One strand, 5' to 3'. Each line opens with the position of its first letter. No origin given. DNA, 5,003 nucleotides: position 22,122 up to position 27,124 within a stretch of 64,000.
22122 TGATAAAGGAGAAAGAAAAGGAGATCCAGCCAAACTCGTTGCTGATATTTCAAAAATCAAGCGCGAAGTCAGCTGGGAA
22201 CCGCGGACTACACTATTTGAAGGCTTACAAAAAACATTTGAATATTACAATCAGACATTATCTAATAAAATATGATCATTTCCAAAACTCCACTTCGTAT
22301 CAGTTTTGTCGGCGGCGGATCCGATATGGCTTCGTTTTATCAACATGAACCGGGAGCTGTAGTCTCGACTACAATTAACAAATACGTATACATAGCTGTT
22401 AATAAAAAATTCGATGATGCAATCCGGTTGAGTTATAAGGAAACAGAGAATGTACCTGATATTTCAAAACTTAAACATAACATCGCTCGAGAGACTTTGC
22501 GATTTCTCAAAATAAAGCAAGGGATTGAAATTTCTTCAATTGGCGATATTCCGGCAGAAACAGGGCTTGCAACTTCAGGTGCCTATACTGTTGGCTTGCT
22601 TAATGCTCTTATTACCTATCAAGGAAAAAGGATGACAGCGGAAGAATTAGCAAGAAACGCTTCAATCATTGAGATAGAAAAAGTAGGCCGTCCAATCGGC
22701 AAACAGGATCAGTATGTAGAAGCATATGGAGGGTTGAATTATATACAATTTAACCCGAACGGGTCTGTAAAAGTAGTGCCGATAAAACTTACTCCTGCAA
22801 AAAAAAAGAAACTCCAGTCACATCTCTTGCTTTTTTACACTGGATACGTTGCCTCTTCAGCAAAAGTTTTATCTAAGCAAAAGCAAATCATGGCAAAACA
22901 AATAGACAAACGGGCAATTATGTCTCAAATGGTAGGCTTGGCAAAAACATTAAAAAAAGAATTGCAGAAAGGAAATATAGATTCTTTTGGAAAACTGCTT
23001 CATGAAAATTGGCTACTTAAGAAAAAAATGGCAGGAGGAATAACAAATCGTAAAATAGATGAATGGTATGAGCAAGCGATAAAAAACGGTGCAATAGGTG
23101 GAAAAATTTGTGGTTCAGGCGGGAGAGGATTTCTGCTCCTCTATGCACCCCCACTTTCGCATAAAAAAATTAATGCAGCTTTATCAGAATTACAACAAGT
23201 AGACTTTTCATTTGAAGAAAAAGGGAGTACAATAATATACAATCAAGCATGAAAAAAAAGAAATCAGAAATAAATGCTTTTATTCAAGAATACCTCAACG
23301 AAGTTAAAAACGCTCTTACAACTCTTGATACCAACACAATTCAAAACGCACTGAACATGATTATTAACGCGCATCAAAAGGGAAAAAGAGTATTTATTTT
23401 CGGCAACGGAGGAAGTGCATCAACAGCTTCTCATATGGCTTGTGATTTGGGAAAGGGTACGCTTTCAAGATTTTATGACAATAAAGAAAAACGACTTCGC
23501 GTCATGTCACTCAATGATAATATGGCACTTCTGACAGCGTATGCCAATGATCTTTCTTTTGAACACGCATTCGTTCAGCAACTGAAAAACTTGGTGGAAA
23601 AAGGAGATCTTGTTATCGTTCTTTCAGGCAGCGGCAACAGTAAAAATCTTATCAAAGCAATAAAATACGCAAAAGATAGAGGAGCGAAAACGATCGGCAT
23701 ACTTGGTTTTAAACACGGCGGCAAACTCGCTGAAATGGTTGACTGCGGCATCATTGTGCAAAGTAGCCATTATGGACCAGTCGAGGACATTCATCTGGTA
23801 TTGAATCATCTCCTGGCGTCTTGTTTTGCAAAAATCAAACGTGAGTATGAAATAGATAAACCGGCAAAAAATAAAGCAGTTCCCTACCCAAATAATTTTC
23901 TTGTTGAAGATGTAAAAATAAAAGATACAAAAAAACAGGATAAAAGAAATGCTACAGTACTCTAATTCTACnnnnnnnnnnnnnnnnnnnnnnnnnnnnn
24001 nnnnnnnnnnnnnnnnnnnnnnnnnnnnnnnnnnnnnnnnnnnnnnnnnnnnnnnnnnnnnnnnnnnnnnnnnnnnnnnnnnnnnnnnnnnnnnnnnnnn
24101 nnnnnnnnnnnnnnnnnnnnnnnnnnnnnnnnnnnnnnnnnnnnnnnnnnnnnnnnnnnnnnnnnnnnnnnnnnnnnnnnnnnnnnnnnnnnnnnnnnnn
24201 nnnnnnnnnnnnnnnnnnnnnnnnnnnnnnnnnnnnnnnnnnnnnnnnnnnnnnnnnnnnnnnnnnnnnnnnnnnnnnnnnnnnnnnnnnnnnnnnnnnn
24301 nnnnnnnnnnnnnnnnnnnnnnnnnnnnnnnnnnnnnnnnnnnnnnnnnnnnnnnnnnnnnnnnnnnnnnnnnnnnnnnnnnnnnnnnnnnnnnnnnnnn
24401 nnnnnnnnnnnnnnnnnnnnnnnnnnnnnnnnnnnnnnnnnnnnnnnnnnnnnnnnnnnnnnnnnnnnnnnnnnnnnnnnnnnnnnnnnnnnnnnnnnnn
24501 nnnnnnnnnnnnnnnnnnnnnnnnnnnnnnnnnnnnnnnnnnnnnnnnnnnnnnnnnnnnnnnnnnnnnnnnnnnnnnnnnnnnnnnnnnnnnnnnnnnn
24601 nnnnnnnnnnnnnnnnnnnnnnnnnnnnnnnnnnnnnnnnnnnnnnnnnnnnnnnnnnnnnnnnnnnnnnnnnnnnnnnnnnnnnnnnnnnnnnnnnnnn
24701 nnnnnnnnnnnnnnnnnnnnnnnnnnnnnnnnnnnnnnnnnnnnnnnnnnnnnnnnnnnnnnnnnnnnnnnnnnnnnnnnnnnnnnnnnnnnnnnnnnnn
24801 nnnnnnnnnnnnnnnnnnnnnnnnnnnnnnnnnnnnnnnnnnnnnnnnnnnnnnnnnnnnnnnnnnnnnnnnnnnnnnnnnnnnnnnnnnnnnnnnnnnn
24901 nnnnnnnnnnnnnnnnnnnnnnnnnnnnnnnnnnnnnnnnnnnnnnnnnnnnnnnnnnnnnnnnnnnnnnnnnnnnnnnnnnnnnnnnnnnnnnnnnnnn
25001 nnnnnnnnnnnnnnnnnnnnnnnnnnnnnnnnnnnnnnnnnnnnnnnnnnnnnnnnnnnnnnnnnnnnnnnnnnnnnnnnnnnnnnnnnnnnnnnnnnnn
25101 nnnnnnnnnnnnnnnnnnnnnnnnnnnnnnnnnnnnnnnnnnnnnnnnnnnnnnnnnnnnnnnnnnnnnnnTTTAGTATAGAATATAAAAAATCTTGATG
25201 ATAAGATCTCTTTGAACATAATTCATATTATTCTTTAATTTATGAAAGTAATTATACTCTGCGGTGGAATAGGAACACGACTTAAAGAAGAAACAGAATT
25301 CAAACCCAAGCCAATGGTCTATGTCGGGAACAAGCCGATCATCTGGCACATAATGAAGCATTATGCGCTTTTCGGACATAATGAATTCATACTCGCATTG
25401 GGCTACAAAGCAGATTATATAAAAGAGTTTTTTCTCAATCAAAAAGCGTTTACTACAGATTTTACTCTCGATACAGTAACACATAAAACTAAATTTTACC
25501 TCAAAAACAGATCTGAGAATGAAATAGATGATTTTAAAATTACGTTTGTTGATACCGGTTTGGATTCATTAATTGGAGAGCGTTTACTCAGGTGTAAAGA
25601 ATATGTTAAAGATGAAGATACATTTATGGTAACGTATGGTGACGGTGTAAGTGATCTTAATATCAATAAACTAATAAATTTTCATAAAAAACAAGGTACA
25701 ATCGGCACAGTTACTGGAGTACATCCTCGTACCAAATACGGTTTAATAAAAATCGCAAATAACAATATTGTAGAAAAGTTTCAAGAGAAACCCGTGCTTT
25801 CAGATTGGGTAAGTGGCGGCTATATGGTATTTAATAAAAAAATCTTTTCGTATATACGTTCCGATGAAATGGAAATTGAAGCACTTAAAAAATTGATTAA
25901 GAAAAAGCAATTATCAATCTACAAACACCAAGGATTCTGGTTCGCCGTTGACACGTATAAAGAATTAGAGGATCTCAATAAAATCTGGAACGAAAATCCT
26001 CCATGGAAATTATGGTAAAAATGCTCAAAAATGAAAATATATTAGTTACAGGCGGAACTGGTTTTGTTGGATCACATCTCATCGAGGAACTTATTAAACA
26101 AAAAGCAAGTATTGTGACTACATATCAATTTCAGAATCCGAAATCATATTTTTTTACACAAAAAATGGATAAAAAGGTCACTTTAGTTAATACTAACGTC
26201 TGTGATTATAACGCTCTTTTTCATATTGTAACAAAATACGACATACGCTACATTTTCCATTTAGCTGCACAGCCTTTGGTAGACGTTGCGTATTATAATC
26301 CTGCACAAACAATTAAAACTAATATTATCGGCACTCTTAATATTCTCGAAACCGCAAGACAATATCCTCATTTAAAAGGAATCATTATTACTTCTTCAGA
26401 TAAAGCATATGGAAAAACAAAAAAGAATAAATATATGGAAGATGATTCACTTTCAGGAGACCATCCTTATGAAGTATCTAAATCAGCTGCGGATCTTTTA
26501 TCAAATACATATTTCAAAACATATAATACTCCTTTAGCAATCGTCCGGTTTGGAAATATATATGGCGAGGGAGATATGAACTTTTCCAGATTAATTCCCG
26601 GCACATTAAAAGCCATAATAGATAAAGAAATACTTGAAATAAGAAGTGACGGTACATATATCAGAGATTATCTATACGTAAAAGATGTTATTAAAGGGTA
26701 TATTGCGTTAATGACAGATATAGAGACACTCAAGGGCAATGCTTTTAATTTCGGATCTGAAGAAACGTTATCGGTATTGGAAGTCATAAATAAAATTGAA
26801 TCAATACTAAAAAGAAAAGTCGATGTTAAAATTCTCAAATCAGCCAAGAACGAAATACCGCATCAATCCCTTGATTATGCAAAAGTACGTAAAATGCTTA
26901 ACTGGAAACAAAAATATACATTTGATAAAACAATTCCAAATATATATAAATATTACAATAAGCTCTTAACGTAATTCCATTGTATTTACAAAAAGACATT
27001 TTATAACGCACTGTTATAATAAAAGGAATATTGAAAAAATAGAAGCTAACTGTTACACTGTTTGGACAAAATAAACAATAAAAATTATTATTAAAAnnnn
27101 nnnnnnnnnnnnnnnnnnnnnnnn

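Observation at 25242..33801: DmpF/DmpG-like aldolase-dehydrogenase pair wired to a YerE/acetolactate-synthase-like ThDP enzyme inside a CDP-dideoxyhexose operon: candidate pathway to a higher-carbon branched-chain sugar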

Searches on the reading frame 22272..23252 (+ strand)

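Call 8: search_protein_families(library=pfam, proteins=[window:22272-23252:+])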
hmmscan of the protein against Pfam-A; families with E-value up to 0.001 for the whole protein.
window:22272-23252:+ (326 aa): 2 families
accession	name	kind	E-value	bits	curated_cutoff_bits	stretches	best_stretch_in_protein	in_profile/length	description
PF00288.32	GHMP_kinases_N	-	1.3e-12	48.2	22.3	1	73-154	4-87/87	GHMP kinases N terminal domain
PF08544.19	GHMP_kinases_C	-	3.6e-11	43.8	21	1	228-292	2-66/85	GHMP kinases C terminal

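Call 46: search_protein_families(library=ncbifam, proteins=[window:22272-23252:+], max_evalue=1e-10)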
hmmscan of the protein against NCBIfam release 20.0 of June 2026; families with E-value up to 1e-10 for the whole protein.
window:22272-23252:+ (326 aa): 4 families
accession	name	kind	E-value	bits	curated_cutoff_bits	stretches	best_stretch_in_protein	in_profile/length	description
NF049969.1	GlMnHpPKinHddA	equivalog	2.2e-42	145.7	600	1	2-318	3-332/338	D-glycero-D-manno-heptose 7-phosphate kinase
TIGR00549.1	mevalon_kin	equivalog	4.7e-24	85.3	163.05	1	31-289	20-274/276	mevalonate kinase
NF009948.0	PRK13412.1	equivalog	1.7e-21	75.7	721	1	81-300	723-944/974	bifunctional fucokinase/fucose-1-phosphate guanylyltransferase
NF003036.0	PRK03926.1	equivalog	1.4e-15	57.2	403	1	49-305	42-280/302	mevalonate kinase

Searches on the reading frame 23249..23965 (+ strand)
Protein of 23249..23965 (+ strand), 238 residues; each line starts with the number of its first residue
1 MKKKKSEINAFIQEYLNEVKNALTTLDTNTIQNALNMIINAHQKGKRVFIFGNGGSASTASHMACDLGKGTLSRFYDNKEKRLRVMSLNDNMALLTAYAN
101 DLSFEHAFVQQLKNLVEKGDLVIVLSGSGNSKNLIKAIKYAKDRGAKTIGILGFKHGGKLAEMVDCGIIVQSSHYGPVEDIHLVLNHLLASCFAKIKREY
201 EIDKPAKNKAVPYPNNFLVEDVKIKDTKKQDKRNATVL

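Call 9: search_protein_families(library=pfam, proteins=[window:23249-23965:+])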
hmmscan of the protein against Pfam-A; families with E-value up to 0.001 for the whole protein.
window:23249-23965:+ (238 aa): 2 families
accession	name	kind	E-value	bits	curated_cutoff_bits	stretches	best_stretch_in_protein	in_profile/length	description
PF13580.11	SIS_2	-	1.8e-22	80.3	27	1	14-153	1-138/138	SIS domain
PF01380.27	SIS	-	3e-13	50.1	25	1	95-172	30-106/131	SIS domain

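Call 46: search_protein_families(library=ncbifam, proteins=[window:23249-23965:+], max_evalue=1e-10)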
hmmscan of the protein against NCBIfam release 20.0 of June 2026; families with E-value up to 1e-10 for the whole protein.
window:23249-23965:+ (238 aa): 7 families
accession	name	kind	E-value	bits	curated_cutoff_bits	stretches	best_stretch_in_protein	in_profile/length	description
TIGR00441.1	gmhA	equivalog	2.6e-32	112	209.45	1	36-192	2-152/154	D-sedoheptulose 7-phosphate isomerase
NF010546.0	PRK13936.1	equivalog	2.2e-29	102.6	276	1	6-192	5-187/197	phosphoheptose isomerase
NF001628.0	PRK00414.1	equivalog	1.2e-24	87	265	1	25-191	24-184/192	D-sedoheptulose 7-phosphate isomerase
NF010547.0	PRK13938.1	equivalog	8.3e-22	77.8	320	1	37-190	37-184/196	D-sedoheptulose 7-phosphate isomerase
NF008138.0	PRK10886.1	equivalog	3.4e-18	66.1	352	1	28-185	24-178/196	DnaA initiator-associating protein DiaA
NF002805.0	PRK02947.1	subfamily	4.3e-12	45.7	135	1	11-159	3-148/247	sugar isomerase domain-containing protein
NF040776.2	AlsR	equivalog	5.3e-11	42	400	0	114-169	172-226/279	transcriptional repressor AlsR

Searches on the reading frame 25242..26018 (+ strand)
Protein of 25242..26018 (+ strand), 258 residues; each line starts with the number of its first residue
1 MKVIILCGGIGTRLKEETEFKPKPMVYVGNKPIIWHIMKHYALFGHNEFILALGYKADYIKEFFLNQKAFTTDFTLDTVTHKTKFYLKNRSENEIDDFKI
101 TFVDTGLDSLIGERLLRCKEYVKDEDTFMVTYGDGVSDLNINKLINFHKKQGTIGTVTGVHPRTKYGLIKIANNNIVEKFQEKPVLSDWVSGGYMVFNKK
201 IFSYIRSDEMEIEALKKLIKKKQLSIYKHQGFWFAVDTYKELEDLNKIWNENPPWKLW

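Call 3: search_protein_families(library=pfam, proteins=[window:25242-26018:+])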
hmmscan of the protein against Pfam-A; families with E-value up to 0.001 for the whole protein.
window:25242-26018:+ (258 aa): 1 family
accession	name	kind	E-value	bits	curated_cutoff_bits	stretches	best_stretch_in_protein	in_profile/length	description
PF00483.29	NTP_transferase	-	1.3e-23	84.3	21.2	1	2-246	1-239/245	Nucleotidyl transferase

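Call 4: search_protein_families(library=ncbifam, proteins=[window:25242-26018:+])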
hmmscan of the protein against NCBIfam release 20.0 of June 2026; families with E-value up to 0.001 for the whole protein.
window:25242-26018:+ (258 aa): 23 families
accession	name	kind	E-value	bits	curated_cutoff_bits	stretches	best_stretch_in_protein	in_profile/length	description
TIGR02623.1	G1P_cyt_trans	equivalog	1.5e-79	267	300.25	1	1-258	1-255/255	glucose-1-phosphate cytidylyltransferase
TIGR03992.1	Arch_glmU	subfamily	3.4e-26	92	292.1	2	1-73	1-73/393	bifunctional sugar-1-phosphate nucleotidylyltransferase/acetyltransferase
NF049965.1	GlMnHpPGnyltfHddC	equivalog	1.2e-18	67.6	300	2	1-67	1-67/221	D-glycero-D-manno-heptose 1-phosphate guanosyltransferase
NF041313.1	UDPGP_AglF_Halo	equivalog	1.2e-18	67.4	400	2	1-64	1-64/234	UTP--glucose-1-phosphate uridylyltransferase AglF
TIGR01208.1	rmlA_long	equivalog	2.9e-17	62.6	320.25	2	2-76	1-76/353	glucose-1-phosphate thymidylyltransferase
NF052502.1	man1P_GTase_Rv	exception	2.2e-16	59.7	440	2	2-73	2-73/352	mannose-1-phosphate guanylyltransferase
NF041173.1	Sug_nt_acttase_Thmprot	equivalog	3.2e-15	56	600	1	99-249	71-227/405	bifunctional sugar-1-phosphate nucleotidylyltransferase/acetyltransferase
NF045761.1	NAMPUrTaseMurU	equivalog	2.2e-14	53.9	250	2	1-71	1-71/226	N-acetylmuramate alpha-1-phosphate uridylyltransferase MurU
TIGR01099.1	galU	equivalog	3.7e-14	52.9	326.8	1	1-234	2-250/261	UTP--glucose-1-phosphate uridylyltransferase GalU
TIGR02091.1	glgC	equivalog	3.1e-11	43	424.9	1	3-239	3-249/364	glucose-1-phosphate adenylyltransferase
NF041135.1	IPPtranDIPPsyn_Thcocales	equivalog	3.9e-11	42.6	580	1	1-86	1-82/419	bifunctional L-myo-inositol-1-phosphate cytidylyltransferase/CDP-L-myo-inositol myo-inositolphosphotransferase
NF003670.0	PRK05293.1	equivalog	3.6e-09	36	470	1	4-244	8-253/382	glucose-1-phosphate adenylyltransferase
NF001947.0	PRK00725.1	subfamily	2.9e-08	32.9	470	0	3-33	19-49/426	glucose-1-phosphate adenylyltransferase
TIGR01173.1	glmU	equivalog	1.1e-07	31.1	366.85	1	1-69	1-66/452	bifunctional UDP-N-acetylglucosamine diphosphorylase/glucosamine-1-phosphate N-acetyltransferase GlmU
NF002772.0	PRK02862.1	equivalog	5e-07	28.8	537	0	124-185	115-180/429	glucose-1-phosphate adenylyltransferase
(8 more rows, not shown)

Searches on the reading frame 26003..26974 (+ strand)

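Call 3: search_protein_families(library=pfam, proteins=[window:26003-26974:+])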
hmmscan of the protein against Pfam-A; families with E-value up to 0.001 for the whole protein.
window:26003-26974:+ (323 aa): 8 families
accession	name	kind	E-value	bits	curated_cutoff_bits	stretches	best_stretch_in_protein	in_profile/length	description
PF16363.11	GDP_Man_Dehyd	-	3e-50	172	27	1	14-311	1-329/332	GDP-mannose 4,6 dehydratase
PF01370.27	Epimerase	-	2.6e-46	158.4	20.9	1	13-251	1-240/240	NAD dependent epimerase/dehydratase family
PF02719.21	Polysacc_synt_2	-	2.6e-22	79.8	20.2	1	13-188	1-173/293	Polysaccharide biosynthesis protein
PF07993.18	NAD_binding_4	-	5.8e-17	62.1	20.1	2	81-211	89-235/258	Male sterility protein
PF01073.25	3Beta_HSD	-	9.6e-15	54.8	22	1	14-234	1-226/280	3-beta hydroxysteroid dehydrogenase/isomerase family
PF04321.23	RmlD_sub_bind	-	3e-14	53.2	27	1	12-198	2-163/287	RmlD substrate binding domain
PF05368.20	NmrA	-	2.1e-05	24.7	27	0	10-81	2-72/298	NmrA-like family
PF13460.12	NAD_binding_10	-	0.00037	20.9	27.2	1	17-168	1-133/184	NAD(P)H-binding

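Call 4: search_protein_families(library=ncbifam, proteins=[window:26003-26974:+])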
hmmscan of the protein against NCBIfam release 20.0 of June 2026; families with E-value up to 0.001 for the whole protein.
window:26003-26974:+ (323 aa): 32 families (the best 25 are shown)
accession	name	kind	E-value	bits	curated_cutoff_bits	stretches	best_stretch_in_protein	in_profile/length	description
TIGR02622.1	CDP_4_6_dhtase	equivalog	1.8e-60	204.9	278.45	1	9-320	3-332/352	CDP-glucose 4,6-dehydratase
TIGR01181.1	dTDP_gluc_dehyt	equivalog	1.3e-51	175.6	365.1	1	12-319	1-312/321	dTDP-glucose 4,6-dehydratase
TIGR04180.1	EDH_00030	hypoth_equivalog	5.4e-47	160.3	475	1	13-305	1-296/297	NAD-dependent 4,6-dehydratase LegB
TIGR01179.1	galE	equivalog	2.2e-40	138.5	262.3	1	12-317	1-324/332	UDP-glucose 4-epimerase GalE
NF007490.0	PRK10084.1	subfamily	9.8e-31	107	649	1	12-318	2-334/361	dTDP-glucose 4,6-dehydratase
NF007582.0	PRK10217.1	equivalog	4.3e-30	105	698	1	12-273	3-274/355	dTDP-glucose 4,6-dehydratase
NF007956.0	PRK10675.1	subfamily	8.5e-25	87.6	394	1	12-317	2-328/338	UDP-glucose 4-epimerase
TIGR02197.1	heptose_epim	equivalog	1e-19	70.9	274.6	1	13-320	1-312/316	ADP-glyceromanno-heptose 6-epimerase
TIGR03589.1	PseB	equivalog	4.4e-17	62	407.75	1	7-188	1-170/324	UDP-N-acetylglucosamine 4,6-dehydratase (inverting)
NF043036.1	ErythonDh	equivalog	1.7e-16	60.4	325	1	12-171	2-164/321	D-erythronate dehydrogenase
NF047922.1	GDPFucSynFcl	equivalog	3.3e-16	59.6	500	1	10-318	2-301/308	GDP-L-fucose synthase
NF011728.1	PRK15181.1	equivalog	3.3e-16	59.2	760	1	8-318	13-337/348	Vi polysaccharide biosynthesis UDP-N-acetylglucosaminuronic acid C-4 epimerase TviC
TIGR01472.1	gmd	equivalog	2.6e-12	46.6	415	1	14-262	4-261/342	GDP-mannose 4,6-dehydratase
TIGR03466.1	HpnA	hypoth_equivalog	1.1e-11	44.2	367.65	1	13-271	3-248/327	hopanoid-associated sugar epimerase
TIGR04130.1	FnlA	equivalog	1.8e-11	43.5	730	1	7-135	1-127/337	UDP-N-acetylglucosamine 4,6-dehydratase/5-epimerase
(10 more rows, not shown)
